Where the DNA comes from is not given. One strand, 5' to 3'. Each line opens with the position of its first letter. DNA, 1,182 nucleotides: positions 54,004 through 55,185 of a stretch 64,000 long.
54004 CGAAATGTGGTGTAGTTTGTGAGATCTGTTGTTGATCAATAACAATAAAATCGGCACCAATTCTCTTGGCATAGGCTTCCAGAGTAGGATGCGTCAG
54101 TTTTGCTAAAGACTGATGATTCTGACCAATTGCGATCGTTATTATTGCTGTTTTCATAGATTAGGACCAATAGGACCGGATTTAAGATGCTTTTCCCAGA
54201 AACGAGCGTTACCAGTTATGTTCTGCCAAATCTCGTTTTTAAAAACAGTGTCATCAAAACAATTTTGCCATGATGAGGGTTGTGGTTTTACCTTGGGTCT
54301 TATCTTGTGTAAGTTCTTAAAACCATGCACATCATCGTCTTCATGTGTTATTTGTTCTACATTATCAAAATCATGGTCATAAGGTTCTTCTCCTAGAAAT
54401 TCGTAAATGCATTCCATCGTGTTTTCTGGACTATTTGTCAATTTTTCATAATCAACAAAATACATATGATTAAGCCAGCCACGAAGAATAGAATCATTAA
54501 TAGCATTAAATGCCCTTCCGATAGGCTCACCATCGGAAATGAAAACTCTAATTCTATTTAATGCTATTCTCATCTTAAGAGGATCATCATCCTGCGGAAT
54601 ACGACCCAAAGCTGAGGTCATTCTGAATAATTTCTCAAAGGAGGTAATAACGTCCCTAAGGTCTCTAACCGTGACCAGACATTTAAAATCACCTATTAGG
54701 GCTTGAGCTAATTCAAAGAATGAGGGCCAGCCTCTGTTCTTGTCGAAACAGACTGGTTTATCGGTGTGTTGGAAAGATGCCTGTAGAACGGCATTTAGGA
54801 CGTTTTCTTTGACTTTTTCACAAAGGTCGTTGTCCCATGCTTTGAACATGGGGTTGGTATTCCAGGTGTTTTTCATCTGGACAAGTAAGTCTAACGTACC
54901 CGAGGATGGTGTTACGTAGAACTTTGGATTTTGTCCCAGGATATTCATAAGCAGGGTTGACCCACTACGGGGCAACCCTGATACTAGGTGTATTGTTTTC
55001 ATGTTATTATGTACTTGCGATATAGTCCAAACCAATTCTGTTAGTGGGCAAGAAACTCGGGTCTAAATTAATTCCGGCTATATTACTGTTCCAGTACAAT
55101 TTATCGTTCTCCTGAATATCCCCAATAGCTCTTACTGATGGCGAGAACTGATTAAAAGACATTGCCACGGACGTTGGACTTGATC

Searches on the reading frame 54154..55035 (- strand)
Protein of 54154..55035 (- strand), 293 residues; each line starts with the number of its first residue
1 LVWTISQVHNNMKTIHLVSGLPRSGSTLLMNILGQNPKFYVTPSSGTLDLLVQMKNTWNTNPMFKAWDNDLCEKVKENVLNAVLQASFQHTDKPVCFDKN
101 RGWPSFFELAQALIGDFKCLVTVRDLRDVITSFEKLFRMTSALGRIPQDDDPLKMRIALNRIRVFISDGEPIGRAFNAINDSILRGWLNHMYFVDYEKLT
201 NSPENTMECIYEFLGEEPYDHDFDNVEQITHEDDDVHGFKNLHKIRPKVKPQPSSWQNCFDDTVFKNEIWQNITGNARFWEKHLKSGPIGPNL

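Call 4: search_protein_families(library=pfam, proteins=[window:54154-55035:-], max_evalue=0.01)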
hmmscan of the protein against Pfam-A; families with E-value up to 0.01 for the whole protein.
window:54154-55035:- (293 aa): 2 families
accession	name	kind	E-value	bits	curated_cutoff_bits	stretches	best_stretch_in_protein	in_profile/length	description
PF13469.12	Sulfotransfer_3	-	2.1e-14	54.7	27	1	18-217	4-213/216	Sulfotransferase family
PF00685.33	Sulfotransfer_1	-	1.7e-11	44.4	22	1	17-234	5-200/255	Sulfotransferase domain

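Call 32: search_protein_families(library=ncbifam, proteins=[window:54154-55035:-], max_evalue=0.01)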
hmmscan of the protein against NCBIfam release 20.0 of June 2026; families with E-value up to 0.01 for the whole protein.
window:54154-55035:- (293 aa): 1 family
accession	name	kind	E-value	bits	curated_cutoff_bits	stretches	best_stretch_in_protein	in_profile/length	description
NF052394.1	NodProtNoeE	equivalog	0.00071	18.4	500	0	10-43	5-38/387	nodulation protein NoeE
